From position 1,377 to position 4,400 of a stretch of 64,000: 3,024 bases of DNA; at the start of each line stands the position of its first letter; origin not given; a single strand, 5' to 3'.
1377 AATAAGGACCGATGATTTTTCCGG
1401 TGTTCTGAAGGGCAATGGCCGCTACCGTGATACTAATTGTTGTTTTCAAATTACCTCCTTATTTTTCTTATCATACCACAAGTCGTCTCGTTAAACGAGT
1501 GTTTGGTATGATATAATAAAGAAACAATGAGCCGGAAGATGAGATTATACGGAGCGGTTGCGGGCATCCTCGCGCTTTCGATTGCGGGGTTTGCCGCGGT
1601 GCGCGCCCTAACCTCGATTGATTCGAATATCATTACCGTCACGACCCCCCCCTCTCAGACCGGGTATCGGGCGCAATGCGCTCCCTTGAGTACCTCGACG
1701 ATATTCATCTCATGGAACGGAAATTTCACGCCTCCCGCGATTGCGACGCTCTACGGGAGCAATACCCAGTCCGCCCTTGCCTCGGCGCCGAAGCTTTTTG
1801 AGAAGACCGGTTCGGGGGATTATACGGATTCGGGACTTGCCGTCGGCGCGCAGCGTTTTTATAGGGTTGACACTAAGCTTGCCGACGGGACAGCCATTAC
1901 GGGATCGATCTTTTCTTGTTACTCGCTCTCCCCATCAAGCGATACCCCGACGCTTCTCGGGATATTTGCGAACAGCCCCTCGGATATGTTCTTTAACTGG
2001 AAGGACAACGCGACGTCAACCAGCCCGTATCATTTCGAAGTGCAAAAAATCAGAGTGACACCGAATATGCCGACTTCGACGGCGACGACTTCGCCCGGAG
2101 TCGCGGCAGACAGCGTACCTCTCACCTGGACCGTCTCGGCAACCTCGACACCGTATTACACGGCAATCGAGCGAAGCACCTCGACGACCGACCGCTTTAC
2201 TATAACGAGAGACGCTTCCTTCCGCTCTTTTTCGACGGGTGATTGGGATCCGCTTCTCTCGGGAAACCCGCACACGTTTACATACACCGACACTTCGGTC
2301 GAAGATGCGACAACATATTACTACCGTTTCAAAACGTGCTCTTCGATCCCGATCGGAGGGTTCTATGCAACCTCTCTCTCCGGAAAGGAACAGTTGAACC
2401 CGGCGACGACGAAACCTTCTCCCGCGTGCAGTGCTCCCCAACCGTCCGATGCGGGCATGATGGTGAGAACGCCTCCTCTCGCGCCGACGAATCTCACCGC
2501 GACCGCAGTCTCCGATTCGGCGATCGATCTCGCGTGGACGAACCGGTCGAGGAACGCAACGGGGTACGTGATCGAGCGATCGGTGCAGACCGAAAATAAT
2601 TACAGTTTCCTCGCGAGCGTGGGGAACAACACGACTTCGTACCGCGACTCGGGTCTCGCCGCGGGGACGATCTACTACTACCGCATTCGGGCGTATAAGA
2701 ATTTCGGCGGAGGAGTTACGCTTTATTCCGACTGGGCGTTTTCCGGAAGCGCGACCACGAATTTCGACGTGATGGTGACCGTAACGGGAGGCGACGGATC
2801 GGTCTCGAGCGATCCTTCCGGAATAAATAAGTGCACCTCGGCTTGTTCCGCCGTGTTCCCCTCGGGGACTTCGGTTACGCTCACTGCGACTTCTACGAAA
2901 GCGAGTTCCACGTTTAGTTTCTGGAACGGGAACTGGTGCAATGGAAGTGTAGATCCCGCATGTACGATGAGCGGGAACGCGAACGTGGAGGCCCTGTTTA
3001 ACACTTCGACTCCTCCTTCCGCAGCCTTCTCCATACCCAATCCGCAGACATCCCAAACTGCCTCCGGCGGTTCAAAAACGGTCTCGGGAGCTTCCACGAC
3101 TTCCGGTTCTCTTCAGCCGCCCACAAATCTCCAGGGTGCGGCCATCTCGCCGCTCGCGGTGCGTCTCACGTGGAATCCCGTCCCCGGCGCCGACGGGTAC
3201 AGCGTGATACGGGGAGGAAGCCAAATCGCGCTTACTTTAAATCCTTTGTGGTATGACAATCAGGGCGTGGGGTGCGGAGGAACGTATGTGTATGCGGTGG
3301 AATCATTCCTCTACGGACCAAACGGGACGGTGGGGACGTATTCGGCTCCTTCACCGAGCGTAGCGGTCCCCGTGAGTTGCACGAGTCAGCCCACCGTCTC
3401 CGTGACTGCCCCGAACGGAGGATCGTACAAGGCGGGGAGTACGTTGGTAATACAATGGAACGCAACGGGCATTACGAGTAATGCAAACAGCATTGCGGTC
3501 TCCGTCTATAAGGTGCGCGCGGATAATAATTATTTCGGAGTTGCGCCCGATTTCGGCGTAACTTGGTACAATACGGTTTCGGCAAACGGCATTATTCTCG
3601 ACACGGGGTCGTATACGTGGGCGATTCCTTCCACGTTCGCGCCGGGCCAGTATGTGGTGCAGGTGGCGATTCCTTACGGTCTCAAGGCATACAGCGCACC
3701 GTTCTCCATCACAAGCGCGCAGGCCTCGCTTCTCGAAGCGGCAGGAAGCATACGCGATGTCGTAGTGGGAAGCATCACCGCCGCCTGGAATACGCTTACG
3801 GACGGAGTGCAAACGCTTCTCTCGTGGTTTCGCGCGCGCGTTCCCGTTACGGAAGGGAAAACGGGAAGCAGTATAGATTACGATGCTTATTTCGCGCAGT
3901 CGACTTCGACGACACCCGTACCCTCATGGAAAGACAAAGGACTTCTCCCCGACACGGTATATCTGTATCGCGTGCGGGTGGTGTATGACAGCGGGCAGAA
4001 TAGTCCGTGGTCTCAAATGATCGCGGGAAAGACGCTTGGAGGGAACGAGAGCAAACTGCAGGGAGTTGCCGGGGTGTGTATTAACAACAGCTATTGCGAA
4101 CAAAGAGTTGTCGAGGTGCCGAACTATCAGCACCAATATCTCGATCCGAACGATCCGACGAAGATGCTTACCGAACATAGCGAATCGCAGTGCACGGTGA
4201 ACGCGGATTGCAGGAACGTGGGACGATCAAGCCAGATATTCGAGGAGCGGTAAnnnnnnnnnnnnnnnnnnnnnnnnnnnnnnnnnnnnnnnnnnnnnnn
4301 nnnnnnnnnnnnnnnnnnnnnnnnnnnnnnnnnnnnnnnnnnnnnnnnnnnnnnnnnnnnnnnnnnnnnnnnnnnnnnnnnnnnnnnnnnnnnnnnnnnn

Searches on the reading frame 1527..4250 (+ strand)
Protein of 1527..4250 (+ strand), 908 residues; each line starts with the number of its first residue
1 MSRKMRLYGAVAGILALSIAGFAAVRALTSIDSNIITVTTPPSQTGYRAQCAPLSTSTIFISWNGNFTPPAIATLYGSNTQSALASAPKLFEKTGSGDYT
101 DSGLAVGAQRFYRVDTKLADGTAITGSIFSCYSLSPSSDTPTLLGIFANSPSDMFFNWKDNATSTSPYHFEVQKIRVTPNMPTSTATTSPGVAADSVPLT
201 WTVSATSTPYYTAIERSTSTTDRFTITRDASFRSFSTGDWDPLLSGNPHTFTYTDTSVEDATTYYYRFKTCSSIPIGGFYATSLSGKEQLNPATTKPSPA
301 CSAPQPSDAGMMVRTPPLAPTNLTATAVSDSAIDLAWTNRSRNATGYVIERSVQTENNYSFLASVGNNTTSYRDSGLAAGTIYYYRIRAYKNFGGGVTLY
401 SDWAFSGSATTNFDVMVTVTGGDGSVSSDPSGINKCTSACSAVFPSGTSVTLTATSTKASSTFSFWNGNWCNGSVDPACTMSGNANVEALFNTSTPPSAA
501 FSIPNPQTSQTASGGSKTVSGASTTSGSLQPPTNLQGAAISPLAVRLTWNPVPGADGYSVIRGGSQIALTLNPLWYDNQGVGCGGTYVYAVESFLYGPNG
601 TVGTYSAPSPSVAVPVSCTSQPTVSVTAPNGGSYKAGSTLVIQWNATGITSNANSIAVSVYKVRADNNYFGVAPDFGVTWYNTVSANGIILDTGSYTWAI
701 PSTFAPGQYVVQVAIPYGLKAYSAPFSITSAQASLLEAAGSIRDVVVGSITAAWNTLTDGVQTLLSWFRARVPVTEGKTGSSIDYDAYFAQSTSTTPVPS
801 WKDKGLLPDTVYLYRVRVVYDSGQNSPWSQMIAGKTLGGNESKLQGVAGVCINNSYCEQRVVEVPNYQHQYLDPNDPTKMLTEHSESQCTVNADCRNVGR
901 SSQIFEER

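Call 68: find_encoding_contigs(protein=window:1527-4250:+, flank=10000, max_places=1)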
Protein window:1527-4250:+ (908 aa): no gene with exactly this product is on record in the collection.

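Call 76: search_protein_families(library=pfam, proteins=[window:1527-4250:+], max_evalue=0.00001)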
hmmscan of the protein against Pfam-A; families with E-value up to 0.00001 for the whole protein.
window:1527-4250:+ (908 aa): 1 family
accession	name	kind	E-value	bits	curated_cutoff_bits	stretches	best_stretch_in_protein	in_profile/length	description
PF00041.27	fn3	-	1.8e-10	41.3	25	1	319-396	2-75/84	Fibronectin type III domain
